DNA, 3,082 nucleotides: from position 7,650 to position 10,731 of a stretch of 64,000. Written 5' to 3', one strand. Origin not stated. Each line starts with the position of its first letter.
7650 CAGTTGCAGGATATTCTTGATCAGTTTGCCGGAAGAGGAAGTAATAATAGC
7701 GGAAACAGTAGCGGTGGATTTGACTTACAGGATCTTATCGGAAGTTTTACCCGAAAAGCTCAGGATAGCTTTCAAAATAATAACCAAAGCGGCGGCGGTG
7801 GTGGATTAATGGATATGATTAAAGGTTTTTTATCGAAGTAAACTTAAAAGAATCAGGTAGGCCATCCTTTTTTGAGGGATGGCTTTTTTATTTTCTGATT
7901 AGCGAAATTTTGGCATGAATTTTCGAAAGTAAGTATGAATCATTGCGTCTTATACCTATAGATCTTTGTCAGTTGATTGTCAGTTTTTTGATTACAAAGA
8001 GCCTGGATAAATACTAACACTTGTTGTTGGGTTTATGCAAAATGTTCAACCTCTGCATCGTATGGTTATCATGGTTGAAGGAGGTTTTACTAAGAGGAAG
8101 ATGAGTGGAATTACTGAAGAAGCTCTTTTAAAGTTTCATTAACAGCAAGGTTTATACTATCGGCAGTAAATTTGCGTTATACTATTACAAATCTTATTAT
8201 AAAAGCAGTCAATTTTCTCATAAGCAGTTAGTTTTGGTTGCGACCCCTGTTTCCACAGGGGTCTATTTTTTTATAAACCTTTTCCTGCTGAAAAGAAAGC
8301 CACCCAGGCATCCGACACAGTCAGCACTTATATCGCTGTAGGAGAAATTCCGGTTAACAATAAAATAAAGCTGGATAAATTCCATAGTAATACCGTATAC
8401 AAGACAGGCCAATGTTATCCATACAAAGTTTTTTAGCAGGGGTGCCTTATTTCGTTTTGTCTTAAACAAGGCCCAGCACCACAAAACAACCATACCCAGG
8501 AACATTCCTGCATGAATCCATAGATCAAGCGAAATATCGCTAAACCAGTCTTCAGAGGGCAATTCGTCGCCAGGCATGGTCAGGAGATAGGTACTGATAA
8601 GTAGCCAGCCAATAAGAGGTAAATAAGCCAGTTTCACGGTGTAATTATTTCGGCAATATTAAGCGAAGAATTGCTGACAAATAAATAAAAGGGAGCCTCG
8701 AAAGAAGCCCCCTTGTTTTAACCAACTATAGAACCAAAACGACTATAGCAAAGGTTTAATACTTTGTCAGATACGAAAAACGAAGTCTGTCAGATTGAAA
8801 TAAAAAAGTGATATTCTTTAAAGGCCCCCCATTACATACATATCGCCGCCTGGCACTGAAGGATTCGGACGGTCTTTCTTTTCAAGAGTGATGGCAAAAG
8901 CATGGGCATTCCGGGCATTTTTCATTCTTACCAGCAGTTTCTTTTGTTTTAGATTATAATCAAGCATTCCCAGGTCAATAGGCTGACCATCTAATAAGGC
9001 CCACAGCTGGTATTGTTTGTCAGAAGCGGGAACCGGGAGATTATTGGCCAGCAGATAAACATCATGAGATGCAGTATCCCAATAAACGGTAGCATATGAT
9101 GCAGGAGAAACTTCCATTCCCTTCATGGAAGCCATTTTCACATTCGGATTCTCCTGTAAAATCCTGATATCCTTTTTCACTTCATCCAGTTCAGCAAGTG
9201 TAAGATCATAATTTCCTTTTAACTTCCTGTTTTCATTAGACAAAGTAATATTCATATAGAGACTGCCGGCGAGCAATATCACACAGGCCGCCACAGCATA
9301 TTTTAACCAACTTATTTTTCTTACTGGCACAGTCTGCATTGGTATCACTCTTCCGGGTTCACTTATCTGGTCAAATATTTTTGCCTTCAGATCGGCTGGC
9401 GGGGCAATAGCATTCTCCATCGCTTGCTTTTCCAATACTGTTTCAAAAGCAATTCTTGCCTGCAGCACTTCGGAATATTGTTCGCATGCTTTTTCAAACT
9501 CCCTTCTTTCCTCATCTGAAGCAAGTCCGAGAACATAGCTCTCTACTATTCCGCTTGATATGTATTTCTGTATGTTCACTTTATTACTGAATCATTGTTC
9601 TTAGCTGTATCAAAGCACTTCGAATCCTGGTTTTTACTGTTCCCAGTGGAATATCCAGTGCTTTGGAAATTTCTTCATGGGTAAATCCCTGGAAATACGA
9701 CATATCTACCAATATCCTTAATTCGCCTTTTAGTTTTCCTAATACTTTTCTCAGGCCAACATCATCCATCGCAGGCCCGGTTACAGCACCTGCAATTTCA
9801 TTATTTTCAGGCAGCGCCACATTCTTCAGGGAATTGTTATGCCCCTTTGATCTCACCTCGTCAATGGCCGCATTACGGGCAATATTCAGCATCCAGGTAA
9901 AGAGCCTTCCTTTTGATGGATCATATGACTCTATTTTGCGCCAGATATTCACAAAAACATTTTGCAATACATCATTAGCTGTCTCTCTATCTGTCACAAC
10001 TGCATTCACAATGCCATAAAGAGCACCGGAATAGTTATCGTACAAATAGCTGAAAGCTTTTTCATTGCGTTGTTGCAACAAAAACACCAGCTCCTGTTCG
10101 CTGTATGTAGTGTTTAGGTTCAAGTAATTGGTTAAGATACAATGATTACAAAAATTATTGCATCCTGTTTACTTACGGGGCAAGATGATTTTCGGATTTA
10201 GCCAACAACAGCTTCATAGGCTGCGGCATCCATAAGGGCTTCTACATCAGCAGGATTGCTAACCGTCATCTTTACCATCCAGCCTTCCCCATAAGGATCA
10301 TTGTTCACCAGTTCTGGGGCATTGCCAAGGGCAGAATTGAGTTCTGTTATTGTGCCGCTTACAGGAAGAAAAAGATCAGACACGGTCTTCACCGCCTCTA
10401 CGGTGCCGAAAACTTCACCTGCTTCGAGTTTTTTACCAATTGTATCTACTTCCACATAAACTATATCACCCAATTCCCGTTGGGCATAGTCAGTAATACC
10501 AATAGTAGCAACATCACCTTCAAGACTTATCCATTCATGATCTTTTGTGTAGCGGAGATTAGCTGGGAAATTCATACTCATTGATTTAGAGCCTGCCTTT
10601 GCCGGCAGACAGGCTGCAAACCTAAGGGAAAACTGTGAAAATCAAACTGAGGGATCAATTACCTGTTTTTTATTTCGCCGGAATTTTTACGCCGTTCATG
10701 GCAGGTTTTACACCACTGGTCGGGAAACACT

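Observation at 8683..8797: Candidate sRNA effector of the SigK-like ECF/RskA module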

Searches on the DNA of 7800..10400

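Call 3: search_rna_families(source=window, start=7800, end=10400, threshold=evalue, max_evalue=10)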
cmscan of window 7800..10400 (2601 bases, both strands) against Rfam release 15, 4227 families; matches with E-value up to 10: 6.
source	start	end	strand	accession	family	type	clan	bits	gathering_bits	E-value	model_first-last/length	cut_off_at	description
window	8677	8770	-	RF00558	L20_leader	Cis-reg; leader;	-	24.4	58.7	0.072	1-127/127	no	Ribosomal protein L20 leader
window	8428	8487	-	RF00239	mir-124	Gene; miRNA;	-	20.1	49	0.36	1-72/72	no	mir-124 microRNA precursor family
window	8789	8855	+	RF00085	SNORD28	Gene; snRNA; snoRNA; CD-box;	-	19.3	50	8.8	1-75/75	no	Small nucleolar RNA SNORD28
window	9580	9620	-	RF04334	Plastid-rpl16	Intron;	-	19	43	4.6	1-47/47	no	Plastid-rpl16 group II-D1 intron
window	8883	8949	+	RF02419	Spd-sr37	Gene; sRNA;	-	18.7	45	5.6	1-67/67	no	Streptococcus sRNA Spd-sr37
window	7800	7898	+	RF00557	L10_leader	Cis-reg; leader;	-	18.1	44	6.3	58-138/138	5'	Ribosomal protein L10 leader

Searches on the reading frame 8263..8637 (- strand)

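Call 6: search_protein_families(library=pfam, proteins=[window:8263-8637:-])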
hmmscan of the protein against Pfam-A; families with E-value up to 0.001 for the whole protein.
window:8263-8637:- (124 aa): 1 family
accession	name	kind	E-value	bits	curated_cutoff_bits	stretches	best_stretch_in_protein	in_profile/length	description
PF04892.17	VanZ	-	2.6e-06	28.5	30.1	1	46-117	62-122/126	VanZ like family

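Call 50: search_protein_families(library=ncbifam, proteins=[window:8263-8637:-], max_evalue=0.01)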
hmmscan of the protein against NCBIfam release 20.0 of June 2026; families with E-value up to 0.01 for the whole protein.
window:8263-8637:- (124 aa): 1 family
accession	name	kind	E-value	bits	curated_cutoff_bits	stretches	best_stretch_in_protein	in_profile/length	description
NF037970.1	vanZ_1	subfamily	3.5e-10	40.5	20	1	32-109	36-108/109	VanZ family protein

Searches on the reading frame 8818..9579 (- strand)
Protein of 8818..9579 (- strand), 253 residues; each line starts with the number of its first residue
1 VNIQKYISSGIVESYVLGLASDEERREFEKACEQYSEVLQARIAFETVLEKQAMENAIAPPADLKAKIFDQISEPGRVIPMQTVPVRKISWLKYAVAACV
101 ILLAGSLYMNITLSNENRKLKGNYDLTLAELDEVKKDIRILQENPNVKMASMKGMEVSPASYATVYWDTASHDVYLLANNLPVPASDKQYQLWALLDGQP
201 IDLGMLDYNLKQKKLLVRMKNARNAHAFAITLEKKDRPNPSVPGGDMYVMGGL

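Call 6: search_protein_families(library=pfam, proteins=[window:8818-9579:-])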
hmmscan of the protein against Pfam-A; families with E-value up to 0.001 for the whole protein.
window:8818-9579:- (253 aa): 1 family
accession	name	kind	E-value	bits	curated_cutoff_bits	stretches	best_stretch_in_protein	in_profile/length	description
PF10099.14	RskA_C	-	4.3e-14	53.4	29.4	1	95-245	4-133/135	Anti-sigma-K factor rskA, C-terminal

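Call 50: search_protein_families(library=ncbifam, proteins=[window:8818-9579:-], max_evalue=0.01)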
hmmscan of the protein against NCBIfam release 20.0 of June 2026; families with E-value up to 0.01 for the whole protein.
window:8818-9579:- (253 aa): 2 families
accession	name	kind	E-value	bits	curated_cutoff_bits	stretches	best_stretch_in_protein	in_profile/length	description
NF052375.1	antisigma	equivalog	3.9e-20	72.8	100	1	13-234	3-206/217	anti-sigma factor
NF010501.0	PRK13920.1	subfamily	3.7e-10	39.8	225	1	13-216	9-184/213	putative anti-sigmaE protein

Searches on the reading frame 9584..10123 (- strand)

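Call 6: search_protein_families(library=pfam, proteins=[window:9584-10123:-])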
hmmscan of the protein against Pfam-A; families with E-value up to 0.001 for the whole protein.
window:9584-10123:- (179 aa): 4 families
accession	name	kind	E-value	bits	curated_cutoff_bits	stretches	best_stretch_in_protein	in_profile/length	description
PF04542.20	Sigma70_r2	-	5.1e-16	58.7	24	1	27-94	1-69/71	Sigma-70 region 2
PF08281.18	Sigma70_r4_2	-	1.2e-10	41.3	25.7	1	124-173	4-53/54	Sigma-70, region 4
PF04545.22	Sigma70_r4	-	8.5e-10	38.4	24.1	1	128-175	2-49/50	Sigma-70, region 4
PF07638.17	Sigma70_ECF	-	0.00042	20.7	21.1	1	70-169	71-174/185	ECF sigma factor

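Call 50: search_protein_families(library=ncbifam, proteins=[window:9584-10123:-], max_evalue=0.01)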
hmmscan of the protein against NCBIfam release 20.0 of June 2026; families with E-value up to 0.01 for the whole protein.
window:9584-10123:- (179 aa): 86 families (the best 25 are shown)
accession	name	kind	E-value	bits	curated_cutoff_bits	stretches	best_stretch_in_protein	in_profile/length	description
NF007228.0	PRK09646.1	subfamily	1e-37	129.7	226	1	8-177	16-189/194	ECF RNA polymerase sigma factor SigK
NF009172.0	PRK12519.1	subfamily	4.3e-34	117.7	222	1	7-179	14-190/194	RNA polymerase sigma factor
NF010500.0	PRK13919.1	subfamily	1.6e-31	109.9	226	1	6-177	7-182/186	putative RNA polymerase sigma E protein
NF009186.0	PRK12534.1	equivalog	1e-28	100.4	267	1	20-177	23-184/187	RNA polymerase sigma factor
NF007227.0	PRK09645.1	subfamily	1e-27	97.2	202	1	18-179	9-171/177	sigma-70 family RNA polymerase sigma factor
NF009167.0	PRK12514.1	equivalog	7.1e-27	94.5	265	1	12-178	10-178/180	RNA polymerase sigma factor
NF009189.0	PRK12537.1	equivalog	1.3e-25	90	261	1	18-177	19-180/182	RNA polymerase sigma factor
NF007216.0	PRK09638.1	equivalog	2e-23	83.1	194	1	8-176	4-172/180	RNA polymerase sigma factor SigY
NF009178.0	PRK12526.1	equivalog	3e-23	82.5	301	1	10-177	31-205/211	RNA polymerase sigma factor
TIGR02937.1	sigma70-ECF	superfamily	5.5e-23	81.4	42.9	1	23-177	2-164/165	sigma-70 family RNA polymerase sigma factor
TIGR02985.1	Sig70_bacteroi1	subfamily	7.8e-23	81.5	126.4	1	22-176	1-160/162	RNA polymerase sigma-70 factor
NF009195.0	PRK12543.1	subfamily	1.1e-22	80.5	197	1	9-178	7-178/192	RNA polymerase sigma factor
NF008890.0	PRK11924.1-3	equivalog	2.7e-22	79.2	284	1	12-178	29-201/205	RNA polymerase sigma factor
TIGR02952.1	Sig70_famx2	equivalog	4e-22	78.9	206.45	1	15-177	4-169/170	ECF subfamily RNA polymerase sigma factor, BldN family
NF009168.0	PRK12515.1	subfamily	1.4e-21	76.8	236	1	6-177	6-178/189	RNA polymerase sigma factor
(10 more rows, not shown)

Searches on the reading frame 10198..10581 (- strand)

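Call 6: search_protein_families(library=pfam, proteins=[window:10198-10581:-])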
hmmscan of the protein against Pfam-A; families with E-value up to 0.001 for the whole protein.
window:10198-10581:- (127 aa): 1 family
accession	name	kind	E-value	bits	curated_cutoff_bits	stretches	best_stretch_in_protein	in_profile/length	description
PF01597.25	GCV_H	-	4.8e-43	146.4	22.2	1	9-125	1-118/122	Glycine cleavage H-protein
